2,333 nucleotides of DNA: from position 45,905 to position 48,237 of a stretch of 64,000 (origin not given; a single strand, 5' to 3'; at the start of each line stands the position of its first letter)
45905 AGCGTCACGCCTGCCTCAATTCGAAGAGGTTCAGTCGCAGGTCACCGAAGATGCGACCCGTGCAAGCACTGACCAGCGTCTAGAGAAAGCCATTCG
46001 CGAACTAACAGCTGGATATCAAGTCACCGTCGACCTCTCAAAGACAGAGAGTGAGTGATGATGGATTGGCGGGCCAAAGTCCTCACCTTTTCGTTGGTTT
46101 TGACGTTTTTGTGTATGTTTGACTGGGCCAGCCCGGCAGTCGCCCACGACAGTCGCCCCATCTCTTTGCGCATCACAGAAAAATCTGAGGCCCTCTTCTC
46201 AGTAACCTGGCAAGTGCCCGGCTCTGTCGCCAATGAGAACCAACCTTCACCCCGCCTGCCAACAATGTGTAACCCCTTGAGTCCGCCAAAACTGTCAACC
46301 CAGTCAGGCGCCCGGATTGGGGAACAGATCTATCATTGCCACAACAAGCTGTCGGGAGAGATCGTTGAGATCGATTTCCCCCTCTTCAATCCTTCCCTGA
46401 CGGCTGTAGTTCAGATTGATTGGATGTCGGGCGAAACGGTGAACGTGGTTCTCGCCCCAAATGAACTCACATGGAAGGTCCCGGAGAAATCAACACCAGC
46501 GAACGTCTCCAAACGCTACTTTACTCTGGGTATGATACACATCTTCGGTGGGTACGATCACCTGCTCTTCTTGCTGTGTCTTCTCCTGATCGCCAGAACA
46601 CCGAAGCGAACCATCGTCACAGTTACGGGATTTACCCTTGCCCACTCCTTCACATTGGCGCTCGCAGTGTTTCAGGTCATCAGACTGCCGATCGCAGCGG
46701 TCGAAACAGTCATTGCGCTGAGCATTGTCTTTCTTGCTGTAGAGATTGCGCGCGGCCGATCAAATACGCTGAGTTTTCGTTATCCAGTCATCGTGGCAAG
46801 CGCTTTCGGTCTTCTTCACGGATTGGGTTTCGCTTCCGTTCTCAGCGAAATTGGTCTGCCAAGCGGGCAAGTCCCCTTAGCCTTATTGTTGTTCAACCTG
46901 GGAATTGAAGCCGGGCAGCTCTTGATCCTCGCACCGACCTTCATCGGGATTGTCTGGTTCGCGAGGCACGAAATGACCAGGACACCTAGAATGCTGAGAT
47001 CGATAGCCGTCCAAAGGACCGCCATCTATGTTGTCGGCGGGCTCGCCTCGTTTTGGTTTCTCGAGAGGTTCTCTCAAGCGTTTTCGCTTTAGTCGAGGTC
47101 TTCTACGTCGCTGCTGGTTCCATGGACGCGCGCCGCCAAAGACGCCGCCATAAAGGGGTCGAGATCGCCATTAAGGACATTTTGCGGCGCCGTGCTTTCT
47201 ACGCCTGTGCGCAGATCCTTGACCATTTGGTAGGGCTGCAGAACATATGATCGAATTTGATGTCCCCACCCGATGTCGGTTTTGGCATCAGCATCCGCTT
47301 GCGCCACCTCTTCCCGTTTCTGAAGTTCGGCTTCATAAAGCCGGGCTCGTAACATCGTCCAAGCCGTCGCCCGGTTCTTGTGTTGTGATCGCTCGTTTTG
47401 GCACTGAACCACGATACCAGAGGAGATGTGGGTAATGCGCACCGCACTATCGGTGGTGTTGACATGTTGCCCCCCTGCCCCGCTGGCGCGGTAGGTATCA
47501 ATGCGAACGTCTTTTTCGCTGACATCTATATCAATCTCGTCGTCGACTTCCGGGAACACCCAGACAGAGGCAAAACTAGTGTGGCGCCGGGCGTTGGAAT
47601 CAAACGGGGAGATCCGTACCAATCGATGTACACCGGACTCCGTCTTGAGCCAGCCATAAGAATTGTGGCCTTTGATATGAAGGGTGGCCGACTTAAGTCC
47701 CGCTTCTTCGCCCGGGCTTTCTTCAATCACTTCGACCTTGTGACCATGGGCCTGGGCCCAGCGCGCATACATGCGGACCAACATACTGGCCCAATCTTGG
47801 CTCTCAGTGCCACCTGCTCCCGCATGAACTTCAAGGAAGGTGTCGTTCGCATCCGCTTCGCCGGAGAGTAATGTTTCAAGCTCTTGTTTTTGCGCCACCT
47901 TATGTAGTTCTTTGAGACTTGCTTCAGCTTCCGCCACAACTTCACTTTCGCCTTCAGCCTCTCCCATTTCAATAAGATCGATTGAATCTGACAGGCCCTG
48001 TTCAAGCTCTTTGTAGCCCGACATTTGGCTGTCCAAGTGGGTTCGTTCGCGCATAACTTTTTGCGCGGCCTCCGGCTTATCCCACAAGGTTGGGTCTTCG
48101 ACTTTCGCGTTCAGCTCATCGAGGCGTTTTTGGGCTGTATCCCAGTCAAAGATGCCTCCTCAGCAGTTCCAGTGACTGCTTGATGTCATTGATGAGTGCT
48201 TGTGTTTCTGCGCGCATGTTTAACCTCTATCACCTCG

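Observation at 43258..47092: Tightly packed operon of secreted DUF3604 protein, parvulin-like membrane protein and HupE/UreJ-like transporter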

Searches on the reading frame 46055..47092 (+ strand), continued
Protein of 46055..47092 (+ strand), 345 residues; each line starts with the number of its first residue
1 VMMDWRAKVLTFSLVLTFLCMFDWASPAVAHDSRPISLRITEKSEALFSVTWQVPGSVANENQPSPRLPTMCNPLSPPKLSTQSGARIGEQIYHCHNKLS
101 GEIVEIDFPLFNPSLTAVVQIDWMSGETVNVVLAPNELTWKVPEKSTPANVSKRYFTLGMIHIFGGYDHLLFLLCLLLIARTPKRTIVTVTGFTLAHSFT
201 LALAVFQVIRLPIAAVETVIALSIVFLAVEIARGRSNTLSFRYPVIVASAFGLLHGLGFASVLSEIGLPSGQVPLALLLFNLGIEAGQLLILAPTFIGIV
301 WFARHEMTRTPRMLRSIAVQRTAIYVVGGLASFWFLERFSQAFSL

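Call 46: predict_structure(alignment_id=A3)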
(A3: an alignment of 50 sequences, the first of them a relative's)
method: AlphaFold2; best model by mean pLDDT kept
length: 344 residues; sequences in the alignment: 50
mean_pLDDT: 89.8   pTM: 0.81
mean pLDDT of the five models: 89.8, 88.3, 87.5, 87.0, 85.9
residues with pLDDT >= 90: 225; 70-90: 101; 50-70: 16; < 50: 2
segments of 3 or more residues with pLDDT < 50: none
pLDDT, mean of each block of 10 residues (from residue 1): 83 88 59 90 97 93 97 98 93 97 97 91 93 92 90 92 87 93 95 95 88 91 95 94 96 92 79 89 95 89 74 72 91 91 80
secondary structure, 60 per line:
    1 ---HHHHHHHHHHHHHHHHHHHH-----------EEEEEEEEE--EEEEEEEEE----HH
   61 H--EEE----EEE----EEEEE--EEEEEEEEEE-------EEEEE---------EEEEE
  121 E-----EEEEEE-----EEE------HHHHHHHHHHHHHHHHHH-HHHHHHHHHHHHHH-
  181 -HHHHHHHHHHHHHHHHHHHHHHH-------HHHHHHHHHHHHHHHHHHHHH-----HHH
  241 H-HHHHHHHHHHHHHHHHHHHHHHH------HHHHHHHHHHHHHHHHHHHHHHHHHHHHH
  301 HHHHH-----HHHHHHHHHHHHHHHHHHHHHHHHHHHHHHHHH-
elements in order: H4-23 E35-43 E46-54 E64-66 E71-73 E78-82 E85-94 E102-106 E116-121 E127-132 E138-140 H147-164 H166-179 H182-204 H212-232 H238-241 H243-265 H272-305 H311-343
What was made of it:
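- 46058..47092 (+): Gene 3: His-1 beta-sandwich fused to a HupE/UreJ-2 membrane domain, 344 aa from ATG 46058 (the longest ORF starts at GTG 46055). Its start overlaps the stop codon of gene 2 (TGATG). AF2 model pLDDT 89.8 (call 46).
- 46058..46144 (+): Signal peptide of gene 3 (aa 1-29, ...ASPAVA|H). Helix 4-23 in the model (call 46).
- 46145..46495 (+): Periplasmic N-domain of gene 3 (aa 30 to about 146). It is a beta-sandwich that begins with the predicted mature N-terminal histidine (codon 46145-46147). It has an invariant Cys pair (C71, C94) and a near-invariant Glu41. Strands 35-140 in the model (call 46).
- Checked: Protein 3 has a signal peptide (...PAVA|HDSRP) followed by a beta-sandwich and a helical membrane domain (AF2 model, pLDDT 89.8, call 46).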

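Call 50: fold_search(model_id=the predicted structure, library=pdb)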
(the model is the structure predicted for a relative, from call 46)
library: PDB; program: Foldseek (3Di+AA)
matches with E <= 10: 1825; with E <= 0.001: 0
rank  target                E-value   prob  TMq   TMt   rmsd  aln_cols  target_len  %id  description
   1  2op4_H                1.1e-01  0.72  0.17  0.24   9.3       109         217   11  Crystal Structure of Quorum-Quenching Antibody 1G9 (released 2007-05-15)
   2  8vvm_B                1.1e-01  0.54  0.16  0.24  10.4       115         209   13  Structure of FabS1CE1-EPR1-1 in complex with the erythropoietin receptor (released 2024-07-10)
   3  2bmk_H                1.4e-01  0.66  0.17  0.24   9.8       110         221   13  Fab fragment of PLP-dependent catalytic antibody 15A9 in complex with phosphopyridoxyl-D-alanine (released 2006-03-03)
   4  6x78_B                1.5e-01  0.66  0.17  0.24   9.5       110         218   12  Vaccine-elicited mouse FP-targeting neutralizing antibody vFP48.03 in complex with HIV fusion peptide (residue 512-519 (released 2021-06-02)
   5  6fla_A                1.6e-01  0.66  0.17  0.25   9.2       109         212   12  3H5 Fab bound to EDIII of DenV 2 Xtal form 1 (released 2018-10-24)
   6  1xf3_B                1.6e-01  0.63  0.17  0.24   9.5       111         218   13  Structure of ligand-free Fab DNA-1 in space group P65 (released 2005-04-12)
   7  4qti_H                1.7e-01  0.63  0.17  0.24   9.6       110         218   12  Crystal structure of human uPAR in complex with anti-uPAR Fab 8B12 (released 2015-02-25)
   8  7u62_I                1.7e-01  0.54  0.17  0.23  10.0       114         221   10  Crystal structure of Anti-Heroin Antibody HY4-1F9 Fab Complexed with Morphine (released 2023-01-11)
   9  8sdf_H                1.7e-01  0.47  0.16  0.22   9.4       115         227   15  Crystal structure of SARS-CoV-2 receptor binding domain in complex with neutralizing antibody CC25.4 (released 2024-03-13)
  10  3mly_H                1.7e-01  0.41  0.17  0.23   8.6       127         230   12  Crystal structure of anti-HIV-1 V3 Fab 3074 in complex with a UR29 V3 peptide (released 2010-07-14)
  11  4a6y_H                1.8e-01  0.57  0.17  0.24   9.8       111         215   11  CRYSTAL STRUCTURE OF FAB FRAGMENT OF ANTI-(4-HYDROXY-3-NITROPHENYL) -ACETYL MURINE GERMLINE ANTIBODY BBE6.12H3 (released 2012-02-15)
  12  2nlj_B                1.8e-01  0.47  0.17  0.23  10.0       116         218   11  Potassium Channel KcsA(M96V)-Fab complex in KCl (released 2007-05-15)
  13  4rgm_C                1.9e-01  0.60  0.17  0.24   9.2       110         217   13  Structure of Staphylococcal Enterotoxin B bound to the neutralizing antibody 20B1 (released 2015-01-21)
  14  4s1d_H                1.9e-01  0.57  0.17  0.24   9.2       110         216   13  Structure of IgG1 Fab fragment in complex with Biotincytidinamide (released 2015-03-04)
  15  7jkt_H                1.9e-01  0.57  0.17  0.24  10.2       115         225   11  Crystal structure of vaccine-elicited broadly neutralizing VRC01-class antibody 2413a in complex with HIV-1 gp120 core (released 2021-06-09)
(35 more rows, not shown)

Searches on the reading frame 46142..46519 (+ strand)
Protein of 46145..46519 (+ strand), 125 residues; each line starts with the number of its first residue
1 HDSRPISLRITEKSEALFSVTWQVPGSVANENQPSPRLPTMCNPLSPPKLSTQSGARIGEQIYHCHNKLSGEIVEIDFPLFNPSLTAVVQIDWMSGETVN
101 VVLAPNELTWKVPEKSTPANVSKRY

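Call 53: search_solved_structures(query=window:46145-46519:+, max_evalue=10)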
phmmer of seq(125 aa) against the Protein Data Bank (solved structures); distinct sequences matched with E-value up to 10: 0.

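Call 83: search_protein_representatives(protein=window:46142-46504:+)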
Query: 121 residues. Proteins with E-value up to 0.001 (for the whole library): 219; up to 1e-10: 71; up to 1e-30: 0. The best 150 are listed.
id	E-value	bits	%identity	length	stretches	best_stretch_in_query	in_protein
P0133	2.3e-24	102.1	43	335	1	1-118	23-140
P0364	9.8e-20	87.2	43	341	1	1-119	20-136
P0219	1.3e-19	86.8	39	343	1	1-119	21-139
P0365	1.7e-18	83.2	36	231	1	1-118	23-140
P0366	2.2e-18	82.8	38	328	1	1-117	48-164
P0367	3.3e-18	82.3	41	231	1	1-116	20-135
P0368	1.5e-17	80.1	42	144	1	1-117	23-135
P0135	2.1e-17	79.7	36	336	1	1-119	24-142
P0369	2.1e-17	79.7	40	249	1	1-116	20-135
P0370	2.1e-17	79.6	37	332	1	1-115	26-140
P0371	3.4e-17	79.0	38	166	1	1-117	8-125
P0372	9.7e-17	77.5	31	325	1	1-118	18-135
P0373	1.2e-16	77.2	37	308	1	1-116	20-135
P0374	1.5e-16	76.9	36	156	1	1-116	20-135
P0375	1.8e-16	76.7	34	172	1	1-119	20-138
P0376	2.8e-16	76.0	38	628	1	1-116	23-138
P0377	4.2e-16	75.5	34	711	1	1-115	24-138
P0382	1.4e-15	73.7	34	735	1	3-117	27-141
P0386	8.8e-15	71.2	33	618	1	1-115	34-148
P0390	1.8e-14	70.2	35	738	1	1-115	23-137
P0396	1.4e-13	67.3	34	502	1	5-116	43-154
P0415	1.0e-11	61.3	31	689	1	2-116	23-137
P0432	1.1e-10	58.0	31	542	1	5-117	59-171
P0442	3.7e-10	56.3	31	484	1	5-116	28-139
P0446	6.3e-10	55.5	38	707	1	7-118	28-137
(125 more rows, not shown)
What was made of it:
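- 46145..46495 (+): The domain is always N-terminal and mostly sits in proteins of about 320-345 aa (call 83).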

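Call 84: search_protein_families(library=pfam, proteins=[P0376, P0377, P0382, P0386, P0390, P0396, P0415, P0432, P0442, P0446], max_evalue=0.001)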
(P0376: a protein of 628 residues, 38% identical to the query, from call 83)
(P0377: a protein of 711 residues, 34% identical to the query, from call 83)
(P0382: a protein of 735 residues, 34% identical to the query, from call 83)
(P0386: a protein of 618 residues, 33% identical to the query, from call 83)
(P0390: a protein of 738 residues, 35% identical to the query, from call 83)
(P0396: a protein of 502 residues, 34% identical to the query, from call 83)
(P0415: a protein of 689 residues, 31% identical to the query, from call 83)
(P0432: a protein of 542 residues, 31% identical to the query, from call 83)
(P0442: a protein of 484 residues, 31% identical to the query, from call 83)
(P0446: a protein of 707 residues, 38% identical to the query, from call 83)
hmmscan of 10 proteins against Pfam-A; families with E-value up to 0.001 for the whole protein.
P0376 (628 aa): 1 family
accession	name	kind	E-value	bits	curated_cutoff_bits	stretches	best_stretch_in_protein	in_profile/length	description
PF13795.12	HupE_UreJ_2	-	2.9e-11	43.7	24.5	1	155-289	3-145/156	HupE / UreJ protein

P0377 (711 aa): 0 families

P0382 (735 aa): 1 family
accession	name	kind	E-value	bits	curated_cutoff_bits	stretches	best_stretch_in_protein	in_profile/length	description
PF13795.12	HupE_UreJ_2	-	0.00058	20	24.5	0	158-262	4-111/156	HupE / UreJ protein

P0386 (618 aa): 0 families

P0390 (738 aa): 1 family
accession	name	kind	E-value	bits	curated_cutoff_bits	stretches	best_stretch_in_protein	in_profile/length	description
PF13795.12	HupE_UreJ_2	-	5.1e-07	29.9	24.5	1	154-261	2-117/156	HupE / UreJ protein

P0396 (502 aa): 1 family
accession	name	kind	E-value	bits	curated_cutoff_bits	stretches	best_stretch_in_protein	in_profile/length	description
PF13795.12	HupE_UreJ_2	-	1.7e-09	38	24.5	1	171-303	3-146/156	HupE / UreJ protein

P0415 (689 aa): 0 families

P0432 (542 aa): 1 family
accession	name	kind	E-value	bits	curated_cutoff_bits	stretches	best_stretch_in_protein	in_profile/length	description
PF13795.12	HupE_UreJ_2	-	9.5e-05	22.6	24.5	1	186-288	2-112/156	HupE / UreJ protein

P0442 (484 aa): 1 family
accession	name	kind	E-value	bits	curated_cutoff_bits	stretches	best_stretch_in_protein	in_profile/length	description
PF13795.12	HupE_UreJ_2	-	1.9e-08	34.6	24.5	1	157-273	4-127/156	HupE / UreJ protein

P0446 (707 aa): 0 families

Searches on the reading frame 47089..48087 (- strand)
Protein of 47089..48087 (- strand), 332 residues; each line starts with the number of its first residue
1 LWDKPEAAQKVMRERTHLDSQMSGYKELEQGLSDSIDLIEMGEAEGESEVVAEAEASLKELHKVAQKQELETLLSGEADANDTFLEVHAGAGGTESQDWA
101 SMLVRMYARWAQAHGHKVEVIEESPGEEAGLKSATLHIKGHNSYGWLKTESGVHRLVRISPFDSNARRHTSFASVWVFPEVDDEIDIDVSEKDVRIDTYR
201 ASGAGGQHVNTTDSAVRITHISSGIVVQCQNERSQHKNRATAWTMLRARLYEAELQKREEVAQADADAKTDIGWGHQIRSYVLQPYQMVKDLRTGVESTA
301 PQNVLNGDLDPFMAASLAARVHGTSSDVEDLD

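Call 94: search_protein_families(library=pfam, proteins=[window:47089-48087:-], max_evalue=0.001)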
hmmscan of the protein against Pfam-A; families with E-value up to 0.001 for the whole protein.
window:47089-48087:- (332 aa): 2 families
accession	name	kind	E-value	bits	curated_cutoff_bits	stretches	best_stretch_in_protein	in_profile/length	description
PF03462.23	PCRF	-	2.8e-54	184.3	24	1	1-175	17-194/194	PCRF domain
PF00472.26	RF-1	-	2e-44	150.7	35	1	183-293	1-116/116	RF-1 domain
